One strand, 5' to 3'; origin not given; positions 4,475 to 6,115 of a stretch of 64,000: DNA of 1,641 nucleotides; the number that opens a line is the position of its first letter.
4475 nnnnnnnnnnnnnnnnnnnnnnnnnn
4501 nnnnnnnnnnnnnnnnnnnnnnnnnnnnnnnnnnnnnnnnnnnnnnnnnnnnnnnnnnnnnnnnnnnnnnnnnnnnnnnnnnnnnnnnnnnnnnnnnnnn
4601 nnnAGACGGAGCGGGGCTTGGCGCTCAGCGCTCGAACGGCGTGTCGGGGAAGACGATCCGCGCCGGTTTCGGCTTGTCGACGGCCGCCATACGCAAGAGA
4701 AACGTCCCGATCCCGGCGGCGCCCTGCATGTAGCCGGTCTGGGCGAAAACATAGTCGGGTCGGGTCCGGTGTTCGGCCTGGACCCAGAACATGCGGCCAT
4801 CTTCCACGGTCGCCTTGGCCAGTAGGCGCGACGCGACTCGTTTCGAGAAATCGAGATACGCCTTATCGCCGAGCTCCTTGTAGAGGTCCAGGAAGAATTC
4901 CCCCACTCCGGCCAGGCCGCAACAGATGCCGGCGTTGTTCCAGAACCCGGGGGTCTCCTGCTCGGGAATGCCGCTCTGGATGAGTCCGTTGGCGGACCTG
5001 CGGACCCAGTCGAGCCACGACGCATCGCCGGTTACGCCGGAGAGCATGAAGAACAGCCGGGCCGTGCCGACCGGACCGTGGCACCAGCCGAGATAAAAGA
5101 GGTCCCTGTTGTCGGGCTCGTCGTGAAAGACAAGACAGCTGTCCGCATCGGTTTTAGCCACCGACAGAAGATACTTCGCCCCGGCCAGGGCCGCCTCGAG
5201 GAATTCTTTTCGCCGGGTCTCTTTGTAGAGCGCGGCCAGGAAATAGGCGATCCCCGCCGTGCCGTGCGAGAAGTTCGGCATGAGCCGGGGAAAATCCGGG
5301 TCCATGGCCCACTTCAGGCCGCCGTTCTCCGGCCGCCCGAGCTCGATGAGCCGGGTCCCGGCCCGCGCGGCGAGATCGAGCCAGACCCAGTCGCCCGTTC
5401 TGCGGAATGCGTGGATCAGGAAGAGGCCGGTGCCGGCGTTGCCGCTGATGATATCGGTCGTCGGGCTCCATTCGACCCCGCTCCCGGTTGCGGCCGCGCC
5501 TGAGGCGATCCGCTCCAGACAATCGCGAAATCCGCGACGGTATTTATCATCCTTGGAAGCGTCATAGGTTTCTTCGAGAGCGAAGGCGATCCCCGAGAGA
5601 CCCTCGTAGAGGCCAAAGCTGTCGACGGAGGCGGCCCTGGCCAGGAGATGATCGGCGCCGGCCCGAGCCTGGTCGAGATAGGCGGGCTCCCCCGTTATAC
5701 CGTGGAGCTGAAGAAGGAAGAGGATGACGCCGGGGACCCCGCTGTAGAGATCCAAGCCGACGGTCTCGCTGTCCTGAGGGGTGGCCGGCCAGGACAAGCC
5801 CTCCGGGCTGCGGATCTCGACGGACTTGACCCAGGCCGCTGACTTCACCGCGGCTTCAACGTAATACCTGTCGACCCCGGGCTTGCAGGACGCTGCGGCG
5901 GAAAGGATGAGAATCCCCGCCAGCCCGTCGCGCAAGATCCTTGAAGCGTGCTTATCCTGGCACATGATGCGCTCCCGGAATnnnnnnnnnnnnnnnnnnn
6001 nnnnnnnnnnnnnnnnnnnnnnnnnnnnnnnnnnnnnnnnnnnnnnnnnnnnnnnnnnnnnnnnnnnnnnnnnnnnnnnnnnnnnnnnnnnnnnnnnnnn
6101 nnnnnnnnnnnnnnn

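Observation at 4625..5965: Stand-alone lipoprotein LanC-like protein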

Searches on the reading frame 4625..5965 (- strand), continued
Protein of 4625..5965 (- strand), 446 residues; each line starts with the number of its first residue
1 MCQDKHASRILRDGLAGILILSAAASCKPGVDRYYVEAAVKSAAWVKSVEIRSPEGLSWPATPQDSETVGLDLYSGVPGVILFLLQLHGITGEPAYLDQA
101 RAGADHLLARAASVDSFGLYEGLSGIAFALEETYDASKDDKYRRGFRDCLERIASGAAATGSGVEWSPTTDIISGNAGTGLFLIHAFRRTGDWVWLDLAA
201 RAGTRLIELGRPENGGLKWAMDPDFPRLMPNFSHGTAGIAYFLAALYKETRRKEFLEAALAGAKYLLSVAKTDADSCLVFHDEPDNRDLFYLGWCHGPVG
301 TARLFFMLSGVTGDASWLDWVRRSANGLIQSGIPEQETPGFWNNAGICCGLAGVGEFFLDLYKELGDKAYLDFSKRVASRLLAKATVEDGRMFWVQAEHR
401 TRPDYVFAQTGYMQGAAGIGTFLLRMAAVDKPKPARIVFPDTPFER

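Call 46: search_protein_families(library=padloc, proteins=[window:4625-5965:-], max_evalue=0.01)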
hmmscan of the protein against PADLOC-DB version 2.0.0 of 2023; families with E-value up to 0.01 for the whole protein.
window:4625-5965:- (446 aa): 0 families

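Call 55: search_dna_similar(query=window:4625-5965:-, collection=plasmids, mode=protein, max_evalue=1e-10, max_rows=15)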
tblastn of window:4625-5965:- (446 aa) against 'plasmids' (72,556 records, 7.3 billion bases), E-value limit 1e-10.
Records with a match: 47; places in all: 50; records where one place covers at least 80% of the query: 33.
Best place of each record, by identity: <60% 47.
By first word of the organism name: Bacillus 23; Streptomyces 10; Priestia 3; Clostridium 2; Nonomuraea 1; Mesobacillus 1; Georgenia 1; Pseudalkalibacillus 1; Kitasatospora 1; Dolichospermum 1; and 3 more.
By predicted mobility (MOB-suite, as given by PLSDB): non-mobilizable 32; mobilizable 11; conjugative 4.
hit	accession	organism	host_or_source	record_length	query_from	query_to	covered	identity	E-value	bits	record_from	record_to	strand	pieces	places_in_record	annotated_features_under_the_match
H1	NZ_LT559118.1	Nonomuraea gerenzanensis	-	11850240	55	444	87%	39.0%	5e-62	224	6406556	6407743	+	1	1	none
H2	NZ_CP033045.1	Mesobacillus foraminis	cell culture,Red Sea lagoons-Mangrove ...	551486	51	444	88%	34.2%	4e-67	239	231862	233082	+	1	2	lanthionine synthetase LanC family protein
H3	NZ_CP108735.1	Streptomyces sp. NBC_00984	-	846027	55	441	87%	33.5%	4e-46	178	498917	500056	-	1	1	lanthionine synthetase LanC family protein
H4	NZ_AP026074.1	Streptomyces nigrescens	-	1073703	55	444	87%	33.1%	1e-40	162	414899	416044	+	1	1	none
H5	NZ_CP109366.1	Streptomyces sp. NBC_01558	-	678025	60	441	86%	33.2%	4e-35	145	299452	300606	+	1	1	lanthionine synthetase LanC family protein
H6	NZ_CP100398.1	Streptomyces rimosus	pure culture,mutant of Streptomyces ...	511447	54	434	85%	32.6%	2e-34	143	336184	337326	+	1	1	lanthionine synthetase LanC family protein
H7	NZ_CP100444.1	Streptomyces rimosus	pure culture,OTC cluster deletion ...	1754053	54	434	85%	32.6%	2e-34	143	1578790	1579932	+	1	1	record has no annotation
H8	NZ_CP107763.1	Streptomyces chartreusis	-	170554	54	427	84%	33.0%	4e-37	152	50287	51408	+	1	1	lanthionine synthetase LanC family protein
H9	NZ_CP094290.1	Georgenia sp. TF02-10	microbe culture isolated from granite ...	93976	51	429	85%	30.5%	4e-22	107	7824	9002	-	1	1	lanthionine synthetase LanC family protein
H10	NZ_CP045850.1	Streptomyces clavuligerus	pure culture single spore ...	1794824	59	430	83%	28.6%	1e-17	94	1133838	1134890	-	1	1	none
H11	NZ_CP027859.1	Streptomyces clavuligerus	Cell culture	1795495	59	430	83%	28.6%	1e-17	94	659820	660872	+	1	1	none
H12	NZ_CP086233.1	Streptomyces clavuligerus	whole organism,soil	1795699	59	430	83%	28.6%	1e-17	94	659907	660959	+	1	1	none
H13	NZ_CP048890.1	Priestia megaterium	culture,agricultural soil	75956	59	444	87%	26.5%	2e-19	99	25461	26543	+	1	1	type 2 lanthipeptide synthetase LanM family protein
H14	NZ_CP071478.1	Priestia megaterium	whole organism,Hypersaline environment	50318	59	444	87%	26.5%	3e-19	98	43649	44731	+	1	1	type 2 lanthipeptide synthetase LanM family protein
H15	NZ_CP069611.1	Priestia megaterium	Homo sapiens,Pure culture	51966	69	425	80%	28.6%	8e-16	88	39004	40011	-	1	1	type 2 lanthipeptide synthetase LanM family protein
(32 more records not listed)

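Call 56: search_dna_similar(query=window:4625-5965:-, collection=phages, mode=protein, max_evalue=0.00001, max_rows=10)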
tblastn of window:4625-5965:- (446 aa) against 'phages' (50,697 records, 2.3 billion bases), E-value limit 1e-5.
Records with a match: 1; places in all: 1; records where one place covers at least 80% of the query: 1.
Best place of each record, by identity: <60% 1.
By first word of the organism name: Bacteriophage 1.
By host as written in the record: - 1.
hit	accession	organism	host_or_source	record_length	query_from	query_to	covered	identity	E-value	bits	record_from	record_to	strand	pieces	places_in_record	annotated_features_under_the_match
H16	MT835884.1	Bacteriophage sp.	human fecal samples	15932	60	439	85%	30.6%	6e-47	179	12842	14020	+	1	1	record has no annotation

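Call 57: get_annotated_region(hit=H2, flank=8000)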
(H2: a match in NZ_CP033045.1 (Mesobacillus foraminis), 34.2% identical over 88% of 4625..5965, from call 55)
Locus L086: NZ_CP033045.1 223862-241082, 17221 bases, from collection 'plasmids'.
description: Mesobacillus foraminis strain Bac44 plasmid unnamed, complete sequence
organism: Mesobacillus foraminis (NCBI taxid 279826)
taxonomy: Bacteria; Bacillota; Bacilli; Bacillales; Bacillaceae; Mesobacillus; Mesobacillus foraminis
host: -; source: cell culture,Red Sea lagoons-Mangrove Mud; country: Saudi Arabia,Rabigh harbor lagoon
typing (MOB-suite, as given by PLSDB): non-mobilizable
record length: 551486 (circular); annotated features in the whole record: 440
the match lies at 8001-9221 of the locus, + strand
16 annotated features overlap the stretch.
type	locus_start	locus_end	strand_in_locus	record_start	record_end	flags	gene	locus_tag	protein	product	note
CDS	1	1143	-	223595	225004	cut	-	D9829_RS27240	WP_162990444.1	MFS transporter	GO:0055085 - transmembrane transport [Evidence IEA]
CDS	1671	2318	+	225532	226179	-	-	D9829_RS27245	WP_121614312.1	TetR/AcrR family transcriptional regulator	GO:0006355 - regulation of DNA-templated transcription [Evidence IEA]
CDS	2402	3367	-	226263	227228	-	-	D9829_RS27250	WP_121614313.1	formylglycine-generating enzyme family protein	-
CDS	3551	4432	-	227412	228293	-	-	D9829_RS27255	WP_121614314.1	LysR family transcriptional regulator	-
CDS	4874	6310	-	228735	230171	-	-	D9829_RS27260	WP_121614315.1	glycoside hydrolase family 1 protein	GO:0005975 - carbohydrate metabolic process [Evidence IEA]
CDS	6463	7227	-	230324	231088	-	-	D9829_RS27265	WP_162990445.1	MurR/RpiR family transcriptional regulator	-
CDS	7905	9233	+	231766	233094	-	-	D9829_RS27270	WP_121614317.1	lanthionine synthetase LanC family protein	-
CDS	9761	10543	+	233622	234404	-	-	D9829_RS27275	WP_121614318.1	MBL fold metallo-hydrolase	-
CDS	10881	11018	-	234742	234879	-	-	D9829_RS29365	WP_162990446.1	hypothetical protein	-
CDS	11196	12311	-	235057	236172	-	mnmA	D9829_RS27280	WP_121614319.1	tRNA 2-thiouridine(34) synthase MnmA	GO:0008033 - tRNA processing [Evidence IEA]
CDS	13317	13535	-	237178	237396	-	-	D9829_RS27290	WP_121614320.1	DUF896 domain-containing protein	-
CDS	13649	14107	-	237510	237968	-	-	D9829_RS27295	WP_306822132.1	isochorismatase family cysteine hydrolase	-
CDS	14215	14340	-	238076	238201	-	-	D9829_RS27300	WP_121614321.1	aspartyl-phosphate phosphatase Spo0E family protein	-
CDS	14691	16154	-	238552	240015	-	-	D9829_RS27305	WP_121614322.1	nicotinate phosphoribosyltransferase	GO:0009435 - NAD biosynthetic process [Evidence IEA]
CDS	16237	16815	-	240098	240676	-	-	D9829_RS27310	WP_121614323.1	HD domain-containing protein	-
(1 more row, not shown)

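Call 58: get_annotated_region(hit=H3, flank=8000)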
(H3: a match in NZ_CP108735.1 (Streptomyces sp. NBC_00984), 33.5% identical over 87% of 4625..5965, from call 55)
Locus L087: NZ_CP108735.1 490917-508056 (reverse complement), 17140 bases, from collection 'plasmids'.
description: Streptomyces sp. NBC_00984 plasmid unnamed1, complete sequence
organism: Streptomyces sp. NBC_00984 (NCBI taxid 2903700)
taxonomy: Bacteria; Actinomycetota; Actinomycetes; Kitasatosporales; Streptomycetaceae; Streptomyces; Streptomyces sp. NBC 00984
host: -; source: -; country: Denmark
typing (MOB-suite, as given by PLSDB): mobilizable; relaxase MOBF,MOBP
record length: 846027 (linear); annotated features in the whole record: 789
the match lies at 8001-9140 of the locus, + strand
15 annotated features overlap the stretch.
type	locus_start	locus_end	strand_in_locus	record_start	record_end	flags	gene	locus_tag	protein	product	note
CDS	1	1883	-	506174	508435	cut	-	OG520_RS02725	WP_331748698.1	site-specific integrase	GO:0015074 - DNA integration [Evidence IEA]; GO:0006310 - DNA recombination [Evidence IEA]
CDS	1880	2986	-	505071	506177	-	-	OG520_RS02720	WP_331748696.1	tyrosine-type recombinase/integrase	GO:0015074 - DNA integration [Evidence IEA]; GO:0006310 - DNA recombination [Evidence IEA]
CDS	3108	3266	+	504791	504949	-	-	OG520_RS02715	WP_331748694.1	hypothetical protein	-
CDS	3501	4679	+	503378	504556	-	-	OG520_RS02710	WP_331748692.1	GDSL-type esterase/lipase family protein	-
CDS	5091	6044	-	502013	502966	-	-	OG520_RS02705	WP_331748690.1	hypothetical protein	-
CDS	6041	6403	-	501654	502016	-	-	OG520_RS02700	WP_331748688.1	PadR family transcriptional regulator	-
CDS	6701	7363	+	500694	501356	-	-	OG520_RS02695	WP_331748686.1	hypothetical protein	-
CDS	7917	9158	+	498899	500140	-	-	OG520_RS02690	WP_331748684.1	lanthionine synthetase LanC family protein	GO:0031179 - peptide modification [Evidence IEA]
CDS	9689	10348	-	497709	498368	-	-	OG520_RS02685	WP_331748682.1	hypothetical protein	-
CDS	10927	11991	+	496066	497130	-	-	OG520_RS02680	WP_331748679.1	5-methyltetrahydropteroyltriglutamate-- homocysteine methyltransferase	-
CDS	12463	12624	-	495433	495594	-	-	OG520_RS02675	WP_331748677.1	hypothetical protein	-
CDS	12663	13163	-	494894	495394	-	-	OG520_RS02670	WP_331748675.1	GNAT family N-acetyltransferase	-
CDS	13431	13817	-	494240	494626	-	-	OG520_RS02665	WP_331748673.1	DUF6009 family protein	-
CDS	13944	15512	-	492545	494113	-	-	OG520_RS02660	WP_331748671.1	phage/plasmid primase, P4 family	GO:0006260 - DNA replication [Evidence IEA]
CDS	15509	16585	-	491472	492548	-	-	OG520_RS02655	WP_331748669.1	bifunctional DNA primase/polymerase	-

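Call 59: get_annotated_region(hit=H1, flank=8000)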
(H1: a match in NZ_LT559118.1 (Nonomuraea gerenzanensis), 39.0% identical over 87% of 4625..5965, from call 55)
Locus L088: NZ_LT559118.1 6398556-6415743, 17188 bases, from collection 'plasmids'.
description: Nonomuraea gerenzanensis isolate nono1 plasmid I, complete sequence
organism: Nonomuraea gerenzanensis (NCBI taxid 93944)
taxonomy: Bacteria; Actinomycetota; Actinomycetes; Streptosporangiales; Streptosporangiaceae; Nonomuraea; Nonomuraea gerenzanensis
host: -; source: -; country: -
typing (MOB-suite, as given by PLSDB): non-mobilizable
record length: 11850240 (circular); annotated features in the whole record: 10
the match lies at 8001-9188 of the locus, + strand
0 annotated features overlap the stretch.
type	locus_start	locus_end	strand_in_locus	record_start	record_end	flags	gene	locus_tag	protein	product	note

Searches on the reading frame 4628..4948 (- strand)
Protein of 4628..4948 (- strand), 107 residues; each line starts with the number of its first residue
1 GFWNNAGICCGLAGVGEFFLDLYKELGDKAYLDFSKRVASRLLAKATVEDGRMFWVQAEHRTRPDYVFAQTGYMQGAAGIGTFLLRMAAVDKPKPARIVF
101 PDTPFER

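Call 45: search_solved_structures(query=window:4628-4948:-, max_evalue=10, show_alignments=5)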
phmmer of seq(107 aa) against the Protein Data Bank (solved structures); distinct sequences matched with E-value up to 10: 10.
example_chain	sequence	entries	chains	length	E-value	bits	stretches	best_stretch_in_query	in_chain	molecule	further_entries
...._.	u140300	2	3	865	4e-11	46.2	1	9-86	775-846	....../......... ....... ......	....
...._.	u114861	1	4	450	0.005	20.2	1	6-34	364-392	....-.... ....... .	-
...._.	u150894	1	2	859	0.024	18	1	7-39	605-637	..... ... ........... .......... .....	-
8sap_A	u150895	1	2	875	0.025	17.9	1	7-39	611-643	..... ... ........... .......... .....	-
8sam_A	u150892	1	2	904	0.027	17.8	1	7-39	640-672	Class III lanthipeptide, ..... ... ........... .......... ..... fusion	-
7rmx_A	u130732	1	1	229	0.041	17.2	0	20-51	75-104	Tunable symmetric protein, D_3_212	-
3t33_A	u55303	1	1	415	0.17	15.3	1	3-53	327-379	G protein coupled receptor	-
3e6u_A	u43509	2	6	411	0.7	13.3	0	10-36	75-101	LanC-like protein 1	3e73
8d0v_A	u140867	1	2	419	0.75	13.2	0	10-36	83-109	Glutathione S-transferase LANCL1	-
8czk_A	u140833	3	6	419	0.76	13.2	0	10-36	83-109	Glutathione S-transferase LANCL1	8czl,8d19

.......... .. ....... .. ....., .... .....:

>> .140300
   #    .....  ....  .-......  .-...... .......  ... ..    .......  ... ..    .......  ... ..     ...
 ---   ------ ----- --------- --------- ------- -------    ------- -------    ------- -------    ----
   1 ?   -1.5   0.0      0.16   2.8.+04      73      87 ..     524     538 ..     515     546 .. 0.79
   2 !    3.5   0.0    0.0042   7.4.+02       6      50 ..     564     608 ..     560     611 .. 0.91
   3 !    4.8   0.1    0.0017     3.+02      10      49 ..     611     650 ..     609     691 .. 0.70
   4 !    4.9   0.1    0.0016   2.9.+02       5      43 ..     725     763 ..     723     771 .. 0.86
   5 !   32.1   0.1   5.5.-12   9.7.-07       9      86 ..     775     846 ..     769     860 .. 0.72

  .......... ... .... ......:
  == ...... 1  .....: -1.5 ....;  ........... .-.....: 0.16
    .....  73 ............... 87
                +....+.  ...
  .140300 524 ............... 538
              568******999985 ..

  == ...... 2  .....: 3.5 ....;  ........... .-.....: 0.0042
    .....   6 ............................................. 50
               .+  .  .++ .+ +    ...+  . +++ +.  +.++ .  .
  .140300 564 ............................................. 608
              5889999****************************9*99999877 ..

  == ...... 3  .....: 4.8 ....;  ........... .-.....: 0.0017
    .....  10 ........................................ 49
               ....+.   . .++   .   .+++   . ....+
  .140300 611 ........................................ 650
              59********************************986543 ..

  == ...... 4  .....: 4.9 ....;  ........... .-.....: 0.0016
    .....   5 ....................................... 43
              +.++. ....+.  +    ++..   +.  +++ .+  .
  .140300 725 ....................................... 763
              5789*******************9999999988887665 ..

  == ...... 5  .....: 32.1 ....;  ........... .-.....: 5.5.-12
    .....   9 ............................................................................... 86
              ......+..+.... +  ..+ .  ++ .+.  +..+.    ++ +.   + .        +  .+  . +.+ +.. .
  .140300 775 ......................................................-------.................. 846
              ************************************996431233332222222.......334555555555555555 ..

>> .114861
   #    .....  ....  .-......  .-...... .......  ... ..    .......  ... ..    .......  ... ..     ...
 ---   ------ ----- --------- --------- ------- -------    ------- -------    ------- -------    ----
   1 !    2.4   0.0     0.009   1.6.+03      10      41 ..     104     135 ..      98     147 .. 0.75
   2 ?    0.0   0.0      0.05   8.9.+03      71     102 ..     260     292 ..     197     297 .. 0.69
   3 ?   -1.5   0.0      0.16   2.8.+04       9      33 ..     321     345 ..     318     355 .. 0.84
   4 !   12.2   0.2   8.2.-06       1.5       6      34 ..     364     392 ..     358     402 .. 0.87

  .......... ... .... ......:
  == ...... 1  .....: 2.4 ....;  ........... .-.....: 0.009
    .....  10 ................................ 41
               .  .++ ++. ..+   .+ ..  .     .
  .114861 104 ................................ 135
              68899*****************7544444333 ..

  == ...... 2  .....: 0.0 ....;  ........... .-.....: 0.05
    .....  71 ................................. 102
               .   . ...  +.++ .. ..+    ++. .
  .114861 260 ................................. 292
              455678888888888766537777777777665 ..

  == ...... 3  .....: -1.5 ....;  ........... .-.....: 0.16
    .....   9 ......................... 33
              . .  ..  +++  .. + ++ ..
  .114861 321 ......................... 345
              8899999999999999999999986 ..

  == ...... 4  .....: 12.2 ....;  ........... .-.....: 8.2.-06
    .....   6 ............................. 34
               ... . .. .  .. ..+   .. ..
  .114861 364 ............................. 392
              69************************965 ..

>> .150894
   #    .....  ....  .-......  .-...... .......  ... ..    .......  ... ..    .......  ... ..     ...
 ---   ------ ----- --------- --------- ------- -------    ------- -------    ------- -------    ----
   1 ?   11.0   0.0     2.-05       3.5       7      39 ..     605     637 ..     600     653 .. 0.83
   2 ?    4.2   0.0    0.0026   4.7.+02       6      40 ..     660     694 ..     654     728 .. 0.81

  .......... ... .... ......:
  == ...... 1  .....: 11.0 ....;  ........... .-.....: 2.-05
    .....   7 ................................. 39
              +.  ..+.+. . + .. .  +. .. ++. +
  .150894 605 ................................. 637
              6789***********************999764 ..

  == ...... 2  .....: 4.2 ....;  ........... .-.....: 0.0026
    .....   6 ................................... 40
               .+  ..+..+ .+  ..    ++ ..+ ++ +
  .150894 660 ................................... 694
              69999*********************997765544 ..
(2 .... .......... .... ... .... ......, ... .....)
